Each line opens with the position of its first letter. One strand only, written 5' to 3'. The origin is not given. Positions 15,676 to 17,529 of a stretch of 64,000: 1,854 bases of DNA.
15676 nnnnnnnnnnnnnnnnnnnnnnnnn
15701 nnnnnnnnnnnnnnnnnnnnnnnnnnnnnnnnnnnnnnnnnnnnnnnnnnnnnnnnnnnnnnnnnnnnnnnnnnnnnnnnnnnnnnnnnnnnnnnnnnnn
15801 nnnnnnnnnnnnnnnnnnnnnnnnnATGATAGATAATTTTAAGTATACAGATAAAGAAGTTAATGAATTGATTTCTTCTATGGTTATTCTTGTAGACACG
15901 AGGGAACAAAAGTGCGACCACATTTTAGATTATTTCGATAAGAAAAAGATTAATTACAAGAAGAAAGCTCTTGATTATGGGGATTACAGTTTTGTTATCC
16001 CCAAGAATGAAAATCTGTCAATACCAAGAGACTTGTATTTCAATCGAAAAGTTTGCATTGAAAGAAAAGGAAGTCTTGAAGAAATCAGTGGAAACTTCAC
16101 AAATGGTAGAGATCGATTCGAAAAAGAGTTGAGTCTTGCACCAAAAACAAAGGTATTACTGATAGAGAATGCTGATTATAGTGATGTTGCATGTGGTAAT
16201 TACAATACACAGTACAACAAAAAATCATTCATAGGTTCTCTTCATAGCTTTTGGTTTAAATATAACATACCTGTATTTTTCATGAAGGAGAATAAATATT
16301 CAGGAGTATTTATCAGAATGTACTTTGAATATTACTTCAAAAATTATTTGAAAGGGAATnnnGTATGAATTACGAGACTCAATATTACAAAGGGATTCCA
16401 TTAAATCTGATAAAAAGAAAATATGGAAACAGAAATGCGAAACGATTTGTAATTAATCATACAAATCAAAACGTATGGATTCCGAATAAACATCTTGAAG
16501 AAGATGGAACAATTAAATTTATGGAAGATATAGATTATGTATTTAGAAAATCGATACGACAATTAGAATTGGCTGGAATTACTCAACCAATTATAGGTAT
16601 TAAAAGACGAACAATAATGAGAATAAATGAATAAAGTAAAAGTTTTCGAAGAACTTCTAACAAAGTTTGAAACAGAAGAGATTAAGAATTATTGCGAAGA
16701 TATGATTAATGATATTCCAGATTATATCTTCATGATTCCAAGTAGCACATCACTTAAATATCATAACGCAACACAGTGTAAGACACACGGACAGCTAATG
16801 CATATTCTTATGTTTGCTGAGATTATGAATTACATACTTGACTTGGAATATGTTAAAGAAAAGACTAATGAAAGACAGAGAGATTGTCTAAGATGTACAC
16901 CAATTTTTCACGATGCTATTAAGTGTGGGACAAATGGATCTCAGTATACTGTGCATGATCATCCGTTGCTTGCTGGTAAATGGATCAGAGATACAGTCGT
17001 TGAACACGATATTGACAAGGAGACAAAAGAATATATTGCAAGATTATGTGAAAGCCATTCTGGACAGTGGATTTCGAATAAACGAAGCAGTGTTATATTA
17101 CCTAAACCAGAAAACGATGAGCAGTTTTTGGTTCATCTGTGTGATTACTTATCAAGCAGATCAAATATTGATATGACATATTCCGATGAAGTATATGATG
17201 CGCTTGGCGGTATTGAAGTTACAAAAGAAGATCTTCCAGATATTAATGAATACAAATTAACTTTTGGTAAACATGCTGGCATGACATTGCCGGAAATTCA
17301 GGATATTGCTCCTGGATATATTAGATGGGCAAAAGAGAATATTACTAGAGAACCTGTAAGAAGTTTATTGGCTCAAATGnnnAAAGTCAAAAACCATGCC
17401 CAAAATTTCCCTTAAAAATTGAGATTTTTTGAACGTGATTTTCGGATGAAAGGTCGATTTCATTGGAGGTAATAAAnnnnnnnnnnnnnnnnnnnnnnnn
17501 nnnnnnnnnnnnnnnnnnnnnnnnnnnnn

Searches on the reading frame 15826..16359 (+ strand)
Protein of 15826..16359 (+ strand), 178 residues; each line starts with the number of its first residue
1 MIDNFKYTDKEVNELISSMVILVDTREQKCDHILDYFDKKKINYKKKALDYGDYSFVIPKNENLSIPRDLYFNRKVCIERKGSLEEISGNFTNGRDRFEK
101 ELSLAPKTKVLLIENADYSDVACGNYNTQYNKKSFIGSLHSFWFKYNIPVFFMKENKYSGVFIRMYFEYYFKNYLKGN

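Call 80: search_protein_families(library=pfam, proteins=[window:15826-16359:+], max_evalue=0.001)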
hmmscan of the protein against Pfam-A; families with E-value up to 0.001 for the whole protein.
window:15826-16359:+ (178 aa): 1 family
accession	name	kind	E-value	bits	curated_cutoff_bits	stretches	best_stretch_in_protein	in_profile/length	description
PF02732.21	ERCC4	-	2.5e-14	53.8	24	1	23-163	1-137/140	ERCC4 domain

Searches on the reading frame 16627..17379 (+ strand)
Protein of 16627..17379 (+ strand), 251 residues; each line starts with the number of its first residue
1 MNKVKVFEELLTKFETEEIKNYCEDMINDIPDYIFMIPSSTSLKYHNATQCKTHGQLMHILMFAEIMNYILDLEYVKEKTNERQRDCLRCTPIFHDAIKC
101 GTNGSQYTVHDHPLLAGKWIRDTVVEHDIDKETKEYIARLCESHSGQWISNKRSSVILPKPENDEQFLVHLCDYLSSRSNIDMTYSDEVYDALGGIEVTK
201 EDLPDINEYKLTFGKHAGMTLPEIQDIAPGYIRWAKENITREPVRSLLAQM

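Call 80: search_protein_families(library=pfam, proteins=[window:16627-17379:+], max_evalue=0.001)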
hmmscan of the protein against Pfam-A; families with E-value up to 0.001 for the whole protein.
window:16627-17379:+ (251 aa): 2 families
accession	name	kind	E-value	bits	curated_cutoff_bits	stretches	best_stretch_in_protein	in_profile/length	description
PF20600.3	ExoX-like_C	-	2.2e-08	33.8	26.5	1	211-239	1-29/30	Exodeoxyribonuclease X-like C-terminal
PF01966.28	HD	-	6.8e-05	23.6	22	1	59-176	4-114/116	HD domain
